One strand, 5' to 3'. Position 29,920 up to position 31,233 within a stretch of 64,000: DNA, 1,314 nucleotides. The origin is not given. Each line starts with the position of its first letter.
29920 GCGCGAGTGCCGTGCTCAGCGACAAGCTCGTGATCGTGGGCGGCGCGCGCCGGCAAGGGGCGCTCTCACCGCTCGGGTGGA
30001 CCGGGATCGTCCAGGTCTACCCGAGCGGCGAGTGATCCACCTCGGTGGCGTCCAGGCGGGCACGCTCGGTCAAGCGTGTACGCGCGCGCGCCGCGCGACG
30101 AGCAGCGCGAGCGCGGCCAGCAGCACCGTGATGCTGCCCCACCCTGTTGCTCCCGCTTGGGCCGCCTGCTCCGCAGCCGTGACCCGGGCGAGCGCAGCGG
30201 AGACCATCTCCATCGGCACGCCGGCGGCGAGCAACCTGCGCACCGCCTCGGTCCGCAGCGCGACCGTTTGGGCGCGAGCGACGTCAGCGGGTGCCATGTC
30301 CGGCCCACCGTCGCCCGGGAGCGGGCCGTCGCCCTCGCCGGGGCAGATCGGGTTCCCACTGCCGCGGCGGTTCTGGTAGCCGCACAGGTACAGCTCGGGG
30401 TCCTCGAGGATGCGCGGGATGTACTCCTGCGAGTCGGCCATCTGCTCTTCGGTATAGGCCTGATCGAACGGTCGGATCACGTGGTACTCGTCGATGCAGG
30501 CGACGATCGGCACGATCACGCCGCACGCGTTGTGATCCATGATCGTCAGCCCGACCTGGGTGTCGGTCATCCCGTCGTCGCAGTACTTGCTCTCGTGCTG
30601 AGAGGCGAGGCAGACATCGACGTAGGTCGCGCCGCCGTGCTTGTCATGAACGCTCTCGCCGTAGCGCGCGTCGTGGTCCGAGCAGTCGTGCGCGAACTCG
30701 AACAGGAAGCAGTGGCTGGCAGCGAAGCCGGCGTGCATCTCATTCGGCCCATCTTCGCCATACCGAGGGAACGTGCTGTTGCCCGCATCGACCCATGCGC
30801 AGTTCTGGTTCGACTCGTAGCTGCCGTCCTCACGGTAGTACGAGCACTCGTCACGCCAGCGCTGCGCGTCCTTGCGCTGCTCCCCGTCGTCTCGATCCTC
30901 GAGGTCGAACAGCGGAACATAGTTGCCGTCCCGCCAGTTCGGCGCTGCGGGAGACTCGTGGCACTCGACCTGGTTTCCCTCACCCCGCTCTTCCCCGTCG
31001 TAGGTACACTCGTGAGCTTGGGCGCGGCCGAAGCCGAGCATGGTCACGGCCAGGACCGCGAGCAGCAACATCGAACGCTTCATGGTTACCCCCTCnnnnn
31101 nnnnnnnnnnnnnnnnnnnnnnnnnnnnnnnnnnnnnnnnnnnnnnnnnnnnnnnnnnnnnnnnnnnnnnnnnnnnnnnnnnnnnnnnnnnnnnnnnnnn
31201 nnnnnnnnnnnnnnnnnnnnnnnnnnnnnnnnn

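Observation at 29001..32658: Cell-surface trio: membrane-anchored Kelch protein, Cys-rich acidic anchored protein, and secreted PQQ-like beta-propeller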

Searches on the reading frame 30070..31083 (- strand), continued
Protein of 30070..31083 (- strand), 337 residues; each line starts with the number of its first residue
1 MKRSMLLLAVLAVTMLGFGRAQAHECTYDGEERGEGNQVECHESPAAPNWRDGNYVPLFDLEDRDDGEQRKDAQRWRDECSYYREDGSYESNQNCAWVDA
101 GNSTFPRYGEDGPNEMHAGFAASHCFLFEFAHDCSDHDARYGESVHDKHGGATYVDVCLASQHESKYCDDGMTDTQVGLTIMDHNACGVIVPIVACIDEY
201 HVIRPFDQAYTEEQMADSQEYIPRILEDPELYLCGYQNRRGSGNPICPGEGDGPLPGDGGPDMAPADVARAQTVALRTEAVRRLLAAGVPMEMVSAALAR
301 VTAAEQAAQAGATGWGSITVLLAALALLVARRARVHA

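Call 38: find_encoding_contigs(protein=P0012, flank=8000, max_places=1)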
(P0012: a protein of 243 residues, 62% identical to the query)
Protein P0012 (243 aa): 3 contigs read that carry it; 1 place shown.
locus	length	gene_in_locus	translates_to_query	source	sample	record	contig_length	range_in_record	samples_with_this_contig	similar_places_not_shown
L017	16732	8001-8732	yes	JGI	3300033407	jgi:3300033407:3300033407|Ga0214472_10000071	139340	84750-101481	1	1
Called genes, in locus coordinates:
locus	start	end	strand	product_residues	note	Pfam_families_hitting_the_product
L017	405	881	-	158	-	PF12973:Cupin_7, PF07883:Cupin_2 (weak)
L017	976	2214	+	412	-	PF00501:AMP-binding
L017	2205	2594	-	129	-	-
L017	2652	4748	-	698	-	PF02629:CoA_binding (weak), PF13380:CoA_binding_2, PF13607:Succ_CoA_lig, PF13549:ATP-grasp_5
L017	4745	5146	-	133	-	PF12172:zf-ChsH2, PF01796:OB_ChsH2_C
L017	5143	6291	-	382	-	PF22691:Thiolase_C_1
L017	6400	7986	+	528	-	PF01011:PQQ, PF13360:PQQ_2, PF13570:Beta-prop_ACSF4 (weak)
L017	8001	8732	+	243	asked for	-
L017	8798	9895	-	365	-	PF13415:Beta-prop_FBX42, PF24681:Kelch_KLHDC2_KLHL20_DRC7, PF13964:Beta-prop_Calicin, PF24681:Kelch_KLHDC2_KLHL20_DRC7, PF24981:Beta-prop_ATRN-LZTR1, PF01344:Kelch_1, PF13964:Beta-prop_Calicin, PF01344:Kelch_1, +5 more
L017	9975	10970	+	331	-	PF00389:2-Hacid_dh, PF02826:2-Hacid_dh_C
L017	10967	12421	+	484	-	PF00370:FGGY_N, PF02782:FGGY_C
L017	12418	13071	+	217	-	PF00596:Aldolase_II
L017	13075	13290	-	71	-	-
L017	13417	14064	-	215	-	PF01656:CbiA (weak), PF07755:DUF1611 (faint), PF13500:AAA_26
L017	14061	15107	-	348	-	PF00155:Aminotran_1_2, PF01053:Cys_Met_Meta_PP (weak)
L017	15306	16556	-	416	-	PF00202:Aminotran_3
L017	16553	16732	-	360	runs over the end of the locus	PF04055:Radical_SAM, PF06968:BATS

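Call 39: find_encoding_contigs(protein=P0035, flank=8000, max_places=1)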
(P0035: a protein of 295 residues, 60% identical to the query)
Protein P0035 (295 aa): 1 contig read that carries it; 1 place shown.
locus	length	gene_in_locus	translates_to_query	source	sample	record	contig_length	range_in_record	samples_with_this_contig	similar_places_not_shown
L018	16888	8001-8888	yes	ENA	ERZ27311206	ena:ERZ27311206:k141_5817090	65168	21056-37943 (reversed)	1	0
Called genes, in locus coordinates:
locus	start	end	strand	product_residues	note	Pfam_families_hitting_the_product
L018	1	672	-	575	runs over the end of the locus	-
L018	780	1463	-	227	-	PF00877:NLPC_P60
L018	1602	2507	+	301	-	-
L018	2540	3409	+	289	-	PF01734:Patatin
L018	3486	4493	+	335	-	-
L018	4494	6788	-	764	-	-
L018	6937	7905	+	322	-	PF14417:MEDS, PF13581:HATPase_c_2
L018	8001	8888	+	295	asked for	-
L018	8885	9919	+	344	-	PF01048:PNP_UDP_1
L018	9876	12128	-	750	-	PF04879:Molybdop_Fe4S4 (weak), PF00384:Molybdopterin, PF01568:Molydop_binding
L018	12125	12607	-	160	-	-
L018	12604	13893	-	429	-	PF00144:Beta-lactamase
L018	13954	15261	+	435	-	PF01547:SBP_bac_1, PF13416:SBP_bac_8, PF13343:SBP_bac_6 (faint)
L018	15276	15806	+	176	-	PF01842:ACT (weak), PF13291:ACT_4 (faint), PF13740:ACT_6, PF13840:ACT_7 (faint), PF13740:ACT_6, PF01842:ACT (weak)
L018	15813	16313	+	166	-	PF01327:Pep_deformylase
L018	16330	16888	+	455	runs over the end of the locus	PF02417:Chromate_transp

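Call 40: find_encoding_contigs(protein=P0057, flank=8000, max_places=1)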
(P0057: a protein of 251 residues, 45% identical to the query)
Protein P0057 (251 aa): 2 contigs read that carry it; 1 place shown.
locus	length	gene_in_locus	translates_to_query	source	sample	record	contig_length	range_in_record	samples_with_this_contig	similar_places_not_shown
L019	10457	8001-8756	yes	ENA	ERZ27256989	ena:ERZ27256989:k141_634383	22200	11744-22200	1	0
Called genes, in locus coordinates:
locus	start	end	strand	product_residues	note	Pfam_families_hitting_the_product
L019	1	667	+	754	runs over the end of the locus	PF00884:Sulfatase, PF01663:Phosphodiest (faint), PF16347:SGSH_C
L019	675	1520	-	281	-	PF01925:TauE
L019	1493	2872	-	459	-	PF00753:Lactamase_B, PF00581:Rhodanese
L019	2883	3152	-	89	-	PF02583:Trns_repr_metal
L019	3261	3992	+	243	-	-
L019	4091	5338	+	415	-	PF07992:Pyr_redox_2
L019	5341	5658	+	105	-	PF04358:DsrC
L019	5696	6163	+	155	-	PF13686:DrsE_2, PF02635:DsrE (faint)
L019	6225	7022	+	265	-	PF00106:adh_short (faint), PF13561:adh_short_C2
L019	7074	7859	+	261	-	PF00106:adh_short, PF08659:KR, PF13561:adh_short_C2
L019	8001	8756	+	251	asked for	-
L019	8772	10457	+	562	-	?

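Call 58: search_protein_representatives(alignment_id=A2)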
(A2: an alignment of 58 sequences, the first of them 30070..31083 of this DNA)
Query: 58 sequences, 272 profile positions. Proteins with E-value up to 0.001 (for the whole library): 25; up to 1e-10: 22; up to 1e-30: 14. The best 25 are listed.
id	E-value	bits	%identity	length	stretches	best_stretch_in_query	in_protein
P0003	5.6e-120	416.2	-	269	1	1-245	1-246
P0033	7.7e-118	409.2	-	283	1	1-252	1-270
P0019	3.4e-113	393.9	-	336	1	1-236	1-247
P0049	1.6e-99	349.1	-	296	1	2-252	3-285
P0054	4.4e-96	337.8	-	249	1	1-240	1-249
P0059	1.9e-95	335.7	-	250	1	1-240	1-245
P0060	4.0e-93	328.1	-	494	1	5-243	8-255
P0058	1.2e-74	267.5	-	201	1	1-188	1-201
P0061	4.0e-70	252.7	-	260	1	1-246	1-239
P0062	5.1e-65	235.9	-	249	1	6-237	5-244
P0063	4.3e-56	206.7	-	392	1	103-242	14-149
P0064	5.9e-50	186.5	-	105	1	142-244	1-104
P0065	1.4e-47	178.7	-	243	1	1-240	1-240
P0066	2.3e-38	148.5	-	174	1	5-174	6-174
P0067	1.9e-26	109.5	-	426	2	100-242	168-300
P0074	1.3e-11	60.8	-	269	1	104-240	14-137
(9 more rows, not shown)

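Call 60: search_protein_families(library=pfam, proteins=[P0060, P0063, P0067, P0074], max_evalue=0.1)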
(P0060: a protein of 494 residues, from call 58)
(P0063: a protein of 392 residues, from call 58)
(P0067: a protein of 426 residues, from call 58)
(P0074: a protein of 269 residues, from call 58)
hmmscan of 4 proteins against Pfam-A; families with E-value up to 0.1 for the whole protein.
P0060 (494 aa): 1 family
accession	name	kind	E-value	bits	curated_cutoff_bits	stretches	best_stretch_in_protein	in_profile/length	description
PF00395.25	SLH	-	5.3e-15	55.5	20.8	2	368-399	13-44/44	S-layer homology domain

P0063 (392 aa): 1 family
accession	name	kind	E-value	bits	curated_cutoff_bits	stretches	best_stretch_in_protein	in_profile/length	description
PF00395.25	SLH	-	7.3e-18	64.7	20.8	2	255-298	1-44/44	S-layer homology domain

P0067 (426 aa): 0 families

P0074 (269 aa): 0 families

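Call 67: search_protein_families(library=ncbifam, proteins=[P0067], max_evalue=0.01)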
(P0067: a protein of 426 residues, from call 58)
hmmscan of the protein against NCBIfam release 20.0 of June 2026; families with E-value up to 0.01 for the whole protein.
P0067 (426 aa): 0 families

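Call 81: search_protein_families(library=pfam, alignment_id=A2, max_evalue=5)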
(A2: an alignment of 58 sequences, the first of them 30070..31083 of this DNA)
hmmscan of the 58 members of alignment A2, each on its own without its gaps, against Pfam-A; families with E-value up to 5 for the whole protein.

A. member 1, window:30070-31083:- (337 aa): 2 families
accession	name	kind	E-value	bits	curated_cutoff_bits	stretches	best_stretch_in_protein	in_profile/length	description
PF09535.15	Gmx_para_CXXCG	-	0.11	12.3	25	1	243-291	84-133/236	Protein of unknown function (Gmx_para_CXXCG)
PF14146.11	DUF4305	-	0.22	12.1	27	1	309-327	9-27/37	Domain of unknown function (DUF4305)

B. families by the number of members that match (of 58 scanned): 16 families
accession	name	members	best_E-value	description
PF09049.15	SNN_transmemb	2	0.084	Stannin transmembrane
PF08114.16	PMP1_2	1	0.012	ATPase proteolipid family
PF05887.16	Trypan_PARP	1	0.025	Procyclic acidic repetitive protein (PARP)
PF03330.24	DPBB_1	1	0.066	Lytic transglycolase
PF10917.13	Fungus-induced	1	0.071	Fungus-induced protein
PF04248.19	NTP_transf_9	1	0.076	Domain of unknown function (DUF427)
PF09535.15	Gmx_para_CXXCG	1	0.11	Protein of unknown function (Gmx_para_CXXCG)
PF06679.17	DUF1180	1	0.14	Membrane protein FAM174-like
PF22329.2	Nro1_C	1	0.16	Negative regulator of ofd1, C-terminal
PF13663.11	DUF4148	1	0.18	Domain of unknown function (DUF4148)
PF14146.11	DUF4305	1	0.22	Domain of unknown function (DUF4305)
PF00304.26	Gamma-thionin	1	0.22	Gamma-thionin family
PF05279.16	Asp-B-Hydro_N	1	0.62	Aspartyl beta-hydroxylase N-terminal region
PF24609.1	IQ_SCN5A_C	1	0.82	SCN5A-like, C-terminal IQ motif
PF14861.11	Antimicrobial21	1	2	Plant antimicrobial peptide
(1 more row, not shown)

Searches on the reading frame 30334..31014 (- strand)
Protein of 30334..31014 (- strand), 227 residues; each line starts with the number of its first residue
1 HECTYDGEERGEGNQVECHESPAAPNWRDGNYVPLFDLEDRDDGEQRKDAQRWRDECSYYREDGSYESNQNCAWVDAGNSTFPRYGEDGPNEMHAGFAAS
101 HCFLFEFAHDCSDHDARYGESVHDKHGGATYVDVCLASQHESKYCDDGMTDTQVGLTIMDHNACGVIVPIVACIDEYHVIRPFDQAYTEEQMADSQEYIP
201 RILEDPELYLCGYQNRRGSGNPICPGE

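Call 68: predict_structure(alignment_id=A6)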
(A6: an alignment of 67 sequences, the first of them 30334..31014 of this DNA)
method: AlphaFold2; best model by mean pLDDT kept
length: 227 residues; sequences in the alignment: 67
mean_pLDDT: 84.7   pTM: 0.81
mean pLDDT of the five models: 84.7, 83.4, 81.4, 80.2, 78.6
residues with pLDDT >= 90: 106; 70-90: 82; 50-70: 36; < 50: 3
segments of 3 or more residues with pLDDT < 50: none
pLDDT, mean of each block of 10 residues (from residue 1): 86 88 87 92 93 91 90 93 75 93 62 73 80 94 94 94 55 83 96 92 90 75 64
secondary structure, 60 per line:
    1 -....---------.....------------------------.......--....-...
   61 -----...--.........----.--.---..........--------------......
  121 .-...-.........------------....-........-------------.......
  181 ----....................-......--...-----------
elements in order: E2-5 E15-19 H44-50 H53-56 E58-60 E66-68 E71-79 E91-100 H116-121 E127-135 H148-151 E153-160 E174-180 H185-204 H206-211
